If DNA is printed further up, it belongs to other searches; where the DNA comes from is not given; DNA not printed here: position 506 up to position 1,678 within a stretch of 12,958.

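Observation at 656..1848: Sigma-70-family factor, translationally coupled to a small winged-helix-like ORF, at the promoter-distal end of a 13-kb phage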

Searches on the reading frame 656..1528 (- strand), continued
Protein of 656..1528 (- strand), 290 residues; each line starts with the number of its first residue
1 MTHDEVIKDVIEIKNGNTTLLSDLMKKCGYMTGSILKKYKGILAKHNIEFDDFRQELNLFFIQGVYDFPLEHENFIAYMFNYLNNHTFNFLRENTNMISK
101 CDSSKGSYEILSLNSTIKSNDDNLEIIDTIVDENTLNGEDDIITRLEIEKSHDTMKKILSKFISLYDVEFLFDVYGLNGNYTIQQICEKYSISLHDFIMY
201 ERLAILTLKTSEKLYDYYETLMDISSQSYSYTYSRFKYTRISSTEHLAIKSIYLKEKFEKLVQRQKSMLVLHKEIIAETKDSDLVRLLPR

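Call 50: search_protein_families(library=pfam, proteins=[P0063, P0071, P0076, P0087, P0089, P0090, P0065, P0068, P0062, P0050], max_evalue=0.01)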
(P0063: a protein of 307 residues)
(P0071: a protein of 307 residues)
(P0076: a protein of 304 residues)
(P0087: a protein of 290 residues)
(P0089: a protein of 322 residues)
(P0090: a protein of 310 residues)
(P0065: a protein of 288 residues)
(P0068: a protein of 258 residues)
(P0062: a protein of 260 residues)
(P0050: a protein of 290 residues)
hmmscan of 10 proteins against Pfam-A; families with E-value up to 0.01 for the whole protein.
P0063 (307 aa): 4 families
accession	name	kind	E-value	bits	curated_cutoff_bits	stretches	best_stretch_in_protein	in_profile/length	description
PF04542.20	Sigma70_r2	-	7.3e-13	48.6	24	1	38-101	1-65/71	Sigma-70 region 2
PF04545.22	Sigma70_r4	-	2e-12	46.9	24.1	1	210-259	1-50/50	Sigma-70, region 4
PF04539.22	Sigma70_r3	-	1.4e-05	25.5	25.3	1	116-174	2-59/78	Sigma-70 region 3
PF08281.18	Sigma70_r4_2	-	0.00021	21.3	25.7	1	205-257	2-54/54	Sigma-70, region 4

P0071 (307 aa): 2 families
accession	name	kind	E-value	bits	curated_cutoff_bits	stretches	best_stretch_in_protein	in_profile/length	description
PF04545.22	Sigma70_r4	-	4.8e-08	32.8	24.1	1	199-247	1-49/50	Sigma-70, region 4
PF08281.18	Sigma70_r4_2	-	9.1e-05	22.5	25.7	1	195-246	3-54/54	Sigma-70, region 4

P0076 (304 aa): 4 families
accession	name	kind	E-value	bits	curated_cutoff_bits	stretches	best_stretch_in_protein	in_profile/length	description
PF04542.20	Sigma70_r2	-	1.8e-10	40.9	24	1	23-92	1-69/71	Sigma-70 region 2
PF04545.22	Sigma70_r4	-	1.5e-07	31.2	24.1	1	199-242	7-50/50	Sigma-70, region 4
PF04539.22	Sigma70_r3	-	8.9e-06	26.2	25.3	1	111-173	10-69/78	Sigma-70 region 3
PF16509.11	KORA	-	0.0016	19.1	26.7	1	203-241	21-59/84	TrfB plasmid transcriptional repressor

P0087 (290 aa): 5 families
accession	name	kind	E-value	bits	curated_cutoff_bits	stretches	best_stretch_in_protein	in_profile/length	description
PF04542.20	Sigma70_r2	-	2.7e-11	43.6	24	1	23-88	1-67/71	Sigma-70 region 2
PF04545.22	Sigma70_r4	-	4.4e-09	36.2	24.1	1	197-243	3-49/50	Sigma-70, region 4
PF04539.22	Sigma70_r3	-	2.7e-07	31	25.3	1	103-172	3-69/78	Sigma-70 region 3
PF05669.17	Med31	-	0.0043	17.5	25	0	45-97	12-64/95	SOH1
PF08281.18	Sigma70_r4_2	-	0.0055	16.8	25.7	0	192-241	4-53/54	Sigma-70, region 4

P0089 (322 aa): 3 families
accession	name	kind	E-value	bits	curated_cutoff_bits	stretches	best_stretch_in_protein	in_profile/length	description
PF04545.22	Sigma70_r4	-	1.7e-14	53.5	24.1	1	196-243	3-50/50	Sigma-70, region 4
PF04542.20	Sigma70_r2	-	3.2e-10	40.1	24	1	23-90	1-69/71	Sigma-70 region 2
PF08281.18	Sigma70_r4_2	-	0.00013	22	25.7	1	190-231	3-44/54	Sigma-70, region 4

P0090 (310 aa): 6 families
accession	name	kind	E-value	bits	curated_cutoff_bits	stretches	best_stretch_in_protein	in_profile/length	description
PF04545.22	Sigma70_r4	-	1.4e-11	44.1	24.1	1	160-205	8-50/50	Sigma-70, region 4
PF08281.18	Sigma70_r4_2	-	3.3e-06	27.1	25.7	0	254-280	23-49/54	Sigma-70, region 4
PF13936.12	HTH_38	-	0.00024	21.2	27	0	252-280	15-43/44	Helix-turn-helix domain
PF04297.20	UPF0122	-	0.00092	19.9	22.7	0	250-285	26-61/101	Putative helix-turn-helix protein, YlxM / p13 like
PF13384.12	HTH_23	-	0.0017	18.6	24.6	0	253-280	13-40/50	Homeodomain-like domain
PF04542.20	Sigma70_r2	-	0.0018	18.5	24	1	21-85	1-61/71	Sigma-70 region 2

P0065 (288 aa): 3 families
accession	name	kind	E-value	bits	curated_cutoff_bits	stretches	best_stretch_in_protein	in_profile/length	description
PF04542.20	Sigma70_r2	-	3.5e-11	43.2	24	1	21-86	1-68/71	Sigma-70 region 2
PF04176.18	TIP41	-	0.0034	17.4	25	1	222-285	37-97/174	TIP41-like family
PF04539.22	Sigma70_r3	-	0.0089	16.6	25.3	0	99-165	3-69/78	Sigma-70 region 3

P0068 (258 aa): 1 family
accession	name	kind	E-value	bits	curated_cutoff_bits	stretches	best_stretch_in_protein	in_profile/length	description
PF04545.22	Sigma70_r4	-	2.5e-09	36.9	24.1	1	151-195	3-47/50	Sigma-70, region 4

P0062 (260 aa): 3 families
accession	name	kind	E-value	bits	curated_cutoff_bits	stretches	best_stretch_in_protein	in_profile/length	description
PF04545.22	Sigma70_r4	-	3.8e-09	36.4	24.1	1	156-204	1-49/50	Sigma-70, region 4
PF08281.18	Sigma70_r4_2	-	0.0019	18.3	25.7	1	152-201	3-52/54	Sigma-70, region 4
PF04542.20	Sigma70_r2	-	0.0028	17.8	24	1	49-83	19-53/71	Sigma-70 region 2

P0050 (290 aa): 1 family
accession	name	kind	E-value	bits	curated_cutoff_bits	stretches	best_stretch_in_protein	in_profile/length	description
PF04542.20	Sigma70_r2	-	0.008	16.4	24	0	34-97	8-68/71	Sigma-70 region 2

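Call 52: find_encoding_contigs(protein=P0063, flank=8000, max_places=2)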
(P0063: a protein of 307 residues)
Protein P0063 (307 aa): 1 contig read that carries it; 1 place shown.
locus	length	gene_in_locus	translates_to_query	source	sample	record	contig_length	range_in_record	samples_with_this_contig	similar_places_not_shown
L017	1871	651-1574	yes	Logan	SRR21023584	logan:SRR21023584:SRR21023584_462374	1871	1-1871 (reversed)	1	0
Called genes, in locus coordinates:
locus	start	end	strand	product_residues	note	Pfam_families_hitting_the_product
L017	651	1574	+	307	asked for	PF04542:Sigma70_r2, PF04539:Sigma70_r3 (faint), PF04545:Sigma70_r4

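Call 53: find_encoding_contigs(protein=P0076, flank=8000, max_places=2)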
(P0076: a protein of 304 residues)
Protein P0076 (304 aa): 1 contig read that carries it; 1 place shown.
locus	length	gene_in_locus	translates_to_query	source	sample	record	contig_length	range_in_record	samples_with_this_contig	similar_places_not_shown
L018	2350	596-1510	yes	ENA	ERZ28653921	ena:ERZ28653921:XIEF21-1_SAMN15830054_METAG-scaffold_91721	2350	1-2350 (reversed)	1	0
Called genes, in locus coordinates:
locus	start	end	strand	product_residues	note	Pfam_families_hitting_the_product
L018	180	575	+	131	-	-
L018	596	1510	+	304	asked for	PF04542:Sigma70_r2, PF04539:Sigma70_r3 (faint), PF04545:Sigma70_r4 (weak)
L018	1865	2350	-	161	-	?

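Call 54: find_encoding_contigs(protein=P0062, flank=8000, max_places=2)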
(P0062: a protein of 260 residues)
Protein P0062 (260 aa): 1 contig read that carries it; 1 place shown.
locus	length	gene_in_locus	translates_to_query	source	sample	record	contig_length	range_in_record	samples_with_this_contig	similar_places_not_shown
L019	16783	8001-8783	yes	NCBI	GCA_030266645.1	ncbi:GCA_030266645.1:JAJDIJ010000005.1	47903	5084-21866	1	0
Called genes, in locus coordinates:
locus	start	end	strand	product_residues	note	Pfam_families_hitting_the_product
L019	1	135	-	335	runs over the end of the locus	PF00512:HisKA, PF02518:HATPase_c, PF13589:HATPase_c_3 (weak)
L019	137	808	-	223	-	PF00072:Response_reg, PF00486:Trans_reg_C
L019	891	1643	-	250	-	-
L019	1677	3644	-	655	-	-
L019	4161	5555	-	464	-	PF14659:Phage_int_SAM_3, PF01381:HTH_3, PF13443:HTH_26 (weak), PF00589:Phage_integrase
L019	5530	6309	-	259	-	PF13560:HTH_31 (weak), PF01381:HTH_3, PF12844:HTH_19, PF13443:HTH_26 (weak)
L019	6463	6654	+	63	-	-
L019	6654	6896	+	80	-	-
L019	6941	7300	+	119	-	PF04492:Phage_rep_O, PF13730:HTH_36 (weak)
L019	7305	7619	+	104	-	-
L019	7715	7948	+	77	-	-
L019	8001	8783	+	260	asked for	PF04545:Sigma70_r4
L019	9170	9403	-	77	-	-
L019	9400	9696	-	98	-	-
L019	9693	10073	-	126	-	-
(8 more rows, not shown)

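Call 56: search_protein_families(library=ncbifam, proteins=[P0038, P0041, P0044, P0047, P0063, P0089, P0062, P0087], max_evalue=0.001)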
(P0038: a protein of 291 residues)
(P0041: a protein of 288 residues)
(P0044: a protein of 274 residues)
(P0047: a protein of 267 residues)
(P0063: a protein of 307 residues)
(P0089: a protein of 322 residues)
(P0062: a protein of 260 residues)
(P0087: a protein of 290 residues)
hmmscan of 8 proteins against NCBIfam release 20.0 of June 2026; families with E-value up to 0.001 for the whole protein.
P0038 (291 aa): 1 family
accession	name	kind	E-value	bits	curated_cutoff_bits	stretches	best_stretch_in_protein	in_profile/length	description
TIGR02937.1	sigma70-ECF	superfamily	5.7e-10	39.1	42.9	1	21-194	2-146/165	sigma-70 family RNA polymerase sigma factor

P0041 (288 aa): 5 families
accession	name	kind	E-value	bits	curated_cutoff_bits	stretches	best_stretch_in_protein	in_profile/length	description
TIGR02937.1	sigma70-ECF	superfamily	9.4e-09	35.1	42.9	1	22-142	2-119/165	sigma-70 family RNA polymerase sigma factor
NF007230.0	PRK09648.1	subfamily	1.7e-05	24.7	209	1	9-131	14-132/195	RNA polymerase sigma factor ShbA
TIGR02985.1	Sig70_bacteroi1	subfamily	0.00011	22.5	126.4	1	21-153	1-123/162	RNA polymerase sigma-70 factor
NF007216.0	PRK09638.1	equivalog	0.00062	19.6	194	0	8-107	5-95/180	RNA polymerase sigma factor SigY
NF009166.1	PRK12513.1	equivalog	0.001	18.8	206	0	5-152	8-146/193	RNA polymerase sigma factor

P0044 (274 aa): 32 families (the best 25 are shown)
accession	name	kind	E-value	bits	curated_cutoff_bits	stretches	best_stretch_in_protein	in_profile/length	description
TIGR02937.1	sigma70-ECF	superfamily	3.3e-11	43.1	42.9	1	27-169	2-118/165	sigma-70 family RNA polymerase sigma factor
TIGR02980.1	SigBFG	subfamily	2.7e-10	40.3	234.35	1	25-107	2-81/227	SigB/SigF/SigG family RNA polymerase sigma factor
NF004052.0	PRK05572.1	subfamily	1.5e-09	37.7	311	1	4-214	10-211/252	SigF/SigG family RNA polymerase sporulation sigma factor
NF005644.0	PRK07408.1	subfamily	1.7e-08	34.5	261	1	11-106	11-104/258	RNA polymerase sigma factor SigF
NF006145.0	PRK08295.1-2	equivalog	9.9e-08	31.6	212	1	5-89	11-91/213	RNA polymerase sporulation sigma factor SigH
TIGR02394.1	rpoS_proteo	equivalog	1.2e-07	31.6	378.7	1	18-103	38-119/285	RNA polymerase sigma factor RpoS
NF005514.0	PRK07122.1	subfamily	1.6e-07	30.8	372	1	22-103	36-113/264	RNA polymerase sigma factor SigF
NF004566.0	PRK05901.2-4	equivalog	2.4e-07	30.3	531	1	18-90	184-252/448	RNA polymerase sigma factor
NF004615.0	PRK05949.1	subfamily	2.7e-07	29.8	530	0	15-90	81-151/327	RNA polymerase sigma factor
TIGR02885.1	spore_sigF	equivalog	4.2e-07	30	321.45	1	17-207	2-181/231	RNA polymerase sporulation sigma factor SigF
NF004471.0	PRK05803.1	subfamily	5.6e-07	29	252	1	7-163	31-175/235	RNA polymerase sporulation sigma factor SigK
TIGR02393.1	RpoD_Cterm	equivalog_domain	5.9e-07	29.3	354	0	28-87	2-57/238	RNA polymerase sigma factor RpoD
TIGR02846.1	spore_sigmaK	equivalog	8.5e-07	28.7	298.65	1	7-186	29-190/227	RNA polymerase sporulation sigma factor SigK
NF006158.0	PRK08301.1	equivalog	1.8e-06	27.6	339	1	8-161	41-182/241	RNA polymerase sporulation sigma factor SigE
NF005413.0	PRK06986.1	subfamily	2.4e-06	27.6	201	1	19-102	6-88/241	RNA polymerase sigma factor FliA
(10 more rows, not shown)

P0047 (267 aa): 46 families (the best 25 are shown)
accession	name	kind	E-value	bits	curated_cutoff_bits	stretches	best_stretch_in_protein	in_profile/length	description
NF006666.0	PRK09210.1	equivalog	1.5e-19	70.5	572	2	3-90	119-202/370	RNA polymerase sigma factor RpoD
TIGR02393.1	RpoD_Cterm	equivalog_domain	4.7e-19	68.9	354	2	101-219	126-232/238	RNA polymerase sigma factor RpoD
TIGR02937.1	sigma70-ECF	superfamily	6.2e-18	65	42.9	1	18-213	3-163/165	sigma-70 family RNA polymerase sigma factor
NF005643.0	PRK07406.1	equivalog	4.1e-17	62.3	500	2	136-216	313-388/397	RNA polymerase sigma factor RpoD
NF041931.2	MzaA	equivalog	7.8e-16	58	800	2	170-215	659-705/726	MZA anti-phage system associated sigma-70 family RNA polymerase sigma factor MzaA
TIGR02997.1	Sig70-cyanoRpoD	subfamily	8.1e-16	58.1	384.5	2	139-212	230-298/298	RNA polymerase sigma factor, RpoD/SigA family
NF005920.0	PRK07921.1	subfamily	1.2e-14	54.1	464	2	122-216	234-319/328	RNA polymerase sigma factor SigB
TIGR02846.1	spore_sigmaK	equivalog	2.6e-14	53.3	298.65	1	3-213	35-224/227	RNA polymerase sporulation sigma factor SigK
NF004471.0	PRK05803.1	subfamily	1.1e-13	50.9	252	1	3-214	37-227/235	RNA polymerase sporulation sigma factor SigK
NF005642.0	PRK07405.1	subfamily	1.5e-13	50.6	524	2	168-216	261-310/318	RNA polymerase sigma factor SigD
NF004615.0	PRK05949.1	subfamily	2.5e-13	49.6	530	2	144-215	252-318/327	RNA polymerase sigma factor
NF004566.0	PRK05901.2-4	equivalog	6e-13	48.8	531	2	27-96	203-268/448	RNA polymerase sigma factor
NF004935.0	PRK06288.1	equivalog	1.2e-12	48.1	343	1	2-91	18-107/270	RNA polymerase sigma factor WhiG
NF004208.0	PRK05658.1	equivalog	1.2e-12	47.7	555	2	28-86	404-458/631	RNA polymerase sigma factor RpoD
NF004562.0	PRK05901.1-4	equivalog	2e-12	46.4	779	2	144-220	478-552/571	RNA polymerase sigma factor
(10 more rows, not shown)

P0063 (307 aa): 63 families (the best 25 are shown)
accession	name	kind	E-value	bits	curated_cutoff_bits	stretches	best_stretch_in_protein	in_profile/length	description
TIGR02997.1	Sig70-cyanoRpoD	subfamily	2.3e-38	132.2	384.5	1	13-258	57-298/298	RNA polymerase sigma factor, RpoD/SigA family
TIGR02393.1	RpoD_Cterm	equivalog_domain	8.8e-35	120.4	354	1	36-266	3-233/238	RNA polymerase sigma factor RpoD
NF041931.2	MzaA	equivalog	3.3e-34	118.8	800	1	38-264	480-708/726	MZA anti-phage system associated sigma-70 family RNA polymerase sigma factor MzaA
NF005920.0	PRK07921.1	subfamily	2.7e-32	112.1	464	1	38-263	95-320/328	RNA polymerase sigma factor SigB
TIGR02980.1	SigBFG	subfamily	3.6e-31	108.6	234.35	1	38-260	8-225/227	SigB/SigF/SigG family RNA polymerase sigma factor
NF006666.0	PRK09210.1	equivalog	1.1e-30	107.1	572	1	20-266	121-365/370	RNA polymerase sigma factor RpoD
TIGR02479.1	FliA_WhiG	subfamily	2.5e-30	105.9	189.6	1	48-260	15-222/224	FliA/WhiG family RNA polymerase sigma factor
NF005643.0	PRK07406.1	equivalog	6.1e-30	104.6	500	1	41-261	168-387/397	RNA polymerase sigma factor RpoD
NF004208.0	PRK05658.1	equivalog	6.5e-30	104.7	555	1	38-262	397-621/631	RNA polymerase sigma factor RpoD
TIGR02394.1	rpoS_proteo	equivalog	2.8e-28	99.2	378.7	1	41-269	54-282/285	RNA polymerase sigma factor RpoS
NF004560.0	PRK05901.1-1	equivalog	3.9e-28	98.8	711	1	36-270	281-514/516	RNA polymerase sigma factor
NF005642.0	PRK07405.1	subfamily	7.7e-28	97.6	524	1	15-262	67-310/318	RNA polymerase sigma factor SigD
NF005785.0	PRK07598.1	equivalog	4.8e-27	94.8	554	1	16-270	161-410/415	RNA polymerase sigma factor SigC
NF005413.0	PRK06986.1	subfamily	2.5e-26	93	201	1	49-260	33-235/241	RNA polymerase sigma factor FliA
NF004561.0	PRK05901.1-3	equivalog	2.9e-26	92.7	582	1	37-270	303-535/537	RNA polymerase sigma factor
TIGR02937.1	sigma70-ECF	superfamily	3.1e-25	88.7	42.9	1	36-259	4-163/165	sigma-70 family RNA polymerase sigma factor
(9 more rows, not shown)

P0089 (322 aa): 49 families (the best 25 are shown)
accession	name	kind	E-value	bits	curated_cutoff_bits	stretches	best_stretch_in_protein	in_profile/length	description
NF041931.2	MzaA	equivalog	4.6e-36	124.9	800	1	16-250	473-710/726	MZA anti-phage system associated sigma-70 family RNA polymerase sigma factor MzaA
TIGR02393.1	RpoD_Cterm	equivalog_domain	1.9e-35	122.6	354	1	21-250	3-233/238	RNA polymerase sigma factor RpoD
TIGR02997.1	Sig70-cyanoRpoD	subfamily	3.9e-30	105.2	384.5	1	2-242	61-298/298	RNA polymerase sigma factor, RpoD/SigA family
NF004208.0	PRK05658.1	equivalog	6.3e-29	101.4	555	1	44-243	419-618/631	RNA polymerase sigma factor RpoD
TIGR02937.1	sigma70-ECF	superfamily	3.2e-27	95.2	42.9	1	20-244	3-164/165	sigma-70 family RNA polymerase sigma factor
NF006666.0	PRK09210.1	equivalog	4.4e-27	95.3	572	1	5-246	121-361/370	RNA polymerase sigma factor RpoD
TIGR02980.1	SigBFG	subfamily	3.7e-25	89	234.35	1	20-245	5-226/227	SigB/SigF/SigG family RNA polymerase sigma factor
NF004562.0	PRK05901.1-4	equivalog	3.7e-25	88.5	779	1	27-257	325-556/571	RNA polymerase sigma factor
NF005643.0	PRK07406.1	equivalog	1.8e-24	86.5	500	1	6-243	151-385/397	RNA polymerase sigma factor RpoD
TIGR02479.1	FliA_WhiG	subfamily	2.2e-24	86.4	189.6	1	33-244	15-222/224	FliA/WhiG family RNA polymerase sigma factor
TIGR02394.1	rpoS_proteo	equivalog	2.6e-24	86.2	378.7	1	19-249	47-278/285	RNA polymerase sigma factor RpoS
NF005920.0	PRK07921.1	subfamily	6.6e-24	84.5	464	1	23-243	95-316/328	RNA polymerase sigma factor SigB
TIGR02392.1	rpoH_proteo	equivalog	1.9e-22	80.2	323.1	1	18-244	35-267/270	RNA polymerase sigma factor RpoH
NF004566.0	PRK05901.2-4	equivalog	4.9e-22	78.7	531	1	17-245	191-434/448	RNA polymerase sigma factor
NF004615.0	PRK05949.1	subfamily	5.6e-22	78.1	530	1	3-245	79-318/327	RNA polymerase sigma factor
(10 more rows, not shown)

P0062 (260 aa): 34 families (the best 25 are shown)
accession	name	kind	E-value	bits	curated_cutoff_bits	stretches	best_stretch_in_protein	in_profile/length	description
TIGR02859.1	spore_sigH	equivalog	7e-16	58.3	294.8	1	2-202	3-192/198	RNA polymerase sporulation sigma factor SigH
NF006148.0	PRK08295.1-5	equivalog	1.5e-14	53.9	208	1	2-193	17-197/218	RNA polymerase sporulation sigma factor SigH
TIGR02937.1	sigma70-ECF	superfamily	4.2e-14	52.5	42.9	1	27-205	10-163/165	sigma-70 family RNA polymerase sigma factor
NF006146.0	PRK08295.1-3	equivalog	4.8e-14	52.4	414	1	31-201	36-203/218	RNA polymerase factor sigma-70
NF006145.0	PRK08295.1-2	equivalog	7.1e-14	51.7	212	1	3-206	17-209/213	RNA polymerase sporulation sigma factor SigH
NF006147.0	PRK08295.1-4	equivalog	2.8e-12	46.6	212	1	31-191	27-184/201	RNA polymerase factor sigma-70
NF004935.0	PRK06288.1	equivalog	8.8e-12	45.2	343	1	107-205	164-260/270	RNA polymerase sigma factor WhiG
TIGR02393.1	RpoD_Cterm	equivalog_domain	1.5e-11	44.4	354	1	97-217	120-236/238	RNA polymerase sigma factor RpoD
TIGR02479.1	FliA_WhiG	subfamily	2.6e-11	43.7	189.6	1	102-205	122-221/224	FliA/WhiG family RNA polymerase sigma factor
NF005809.0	PRK07670.1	equivalog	2.4e-10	40.3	326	1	108-206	155-249/255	FliA/WhiG family RNA polymerase sigma factor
TIGR02980.1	SigBFG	subfamily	1.3e-08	34.8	234.35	1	108-205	135-224/227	SigB/SigF/SigG family RNA polymerase sigma factor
TIGR02997.1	Sig70-cyanoRpoD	subfamily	4.6e-08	32.7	384.5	1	108-204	204-298/298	RNA polymerase sigma factor, RpoD/SigA family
NF006666.0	PRK09210.1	equivalog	7.3e-08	32.1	572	1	109-210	263-363/370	RNA polymerase sigma factor RpoD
NF009178.0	PRK12526.1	equivalog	2.1e-06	27.4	301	1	120-187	118-186/211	RNA polymerase sigma factor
TIGR02394.1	rpoS_proteo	equivalog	3.6e-06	26.7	378.7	0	107-206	175-273/285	RNA polymerase sigma factor RpoS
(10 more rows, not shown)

P0087 (290 aa): 50 families (the best 25 are shown)
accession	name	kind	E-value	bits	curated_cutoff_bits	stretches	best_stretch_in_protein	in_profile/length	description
TIGR02393.1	RpoD_Cterm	equivalog_domain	9.6e-30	103.9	354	1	25-254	7-236/238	RNA polymerase sigma factor RpoD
TIGR02997.1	Sig70-cyanoRpoD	subfamily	7.1e-29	101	384.5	1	33-243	89-298/298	RNA polymerase sigma factor, RpoD/SigA family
TIGR02980.1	SigBFG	subfamily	1.7e-28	99.9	234.35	1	24-245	9-225/227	SigB/SigF/SigG family RNA polymerase sigma factor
NF041931.2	MzaA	equivalog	8.6e-27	94.3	800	1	26-257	483-716/726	MZA anti-phage system associated sigma-70 family RNA polymerase sigma factor MzaA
TIGR02479.1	FliA_WhiG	subfamily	3.5e-24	85.8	189.6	1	28-244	10-221/224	FliA/WhiG family RNA polymerase sigma factor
NF005693.0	PRK07500.1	equivalog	1.3e-23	83.6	315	1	28-245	50-276/289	RNA polymerase factor sigma-32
NF006666.0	PRK09210.1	equivalog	2.8e-23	82.8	572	1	23-254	137-368/370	RNA polymerase sigma factor RpoD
TIGR02885.1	spore_sigF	equivalog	1e-22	81.1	321.45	1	20-244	13-229/231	RNA polymerase sporulation sigma factor SigF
NF005643.0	PRK07406.1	equivalog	1.3e-22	80.4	500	1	25-251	167-392/397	RNA polymerase sigma factor RpoD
TIGR02937.1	sigma70-ECF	superfamily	1.9e-21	76.4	42.9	1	23-244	6-163/165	sigma-70 family RNA polymerase sigma factor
NF005920.0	PRK07921.1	subfamily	5e-21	75.1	464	1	23-255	95-327/328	RNA polymerase sigma factor SigB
TIGR02394.1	rpoS_proteo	equivalog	6.6e-21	75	378.7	1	27-249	55-277/285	RNA polymerase sigma factor RpoS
NF004615.0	PRK05949.1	subfamily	2.4e-20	72.7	530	1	34-247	107-319/327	RNA polymerase sigma factor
NF004207.0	PRK05657.1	equivalog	3.6e-19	69.3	394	1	44-248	116-319/329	RNA polymerase sigma factor RpoS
NF004935.0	PRK06288.1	equivalog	4e-19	69.3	343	1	40-245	59-261/270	RNA polymerase sigma factor WhiG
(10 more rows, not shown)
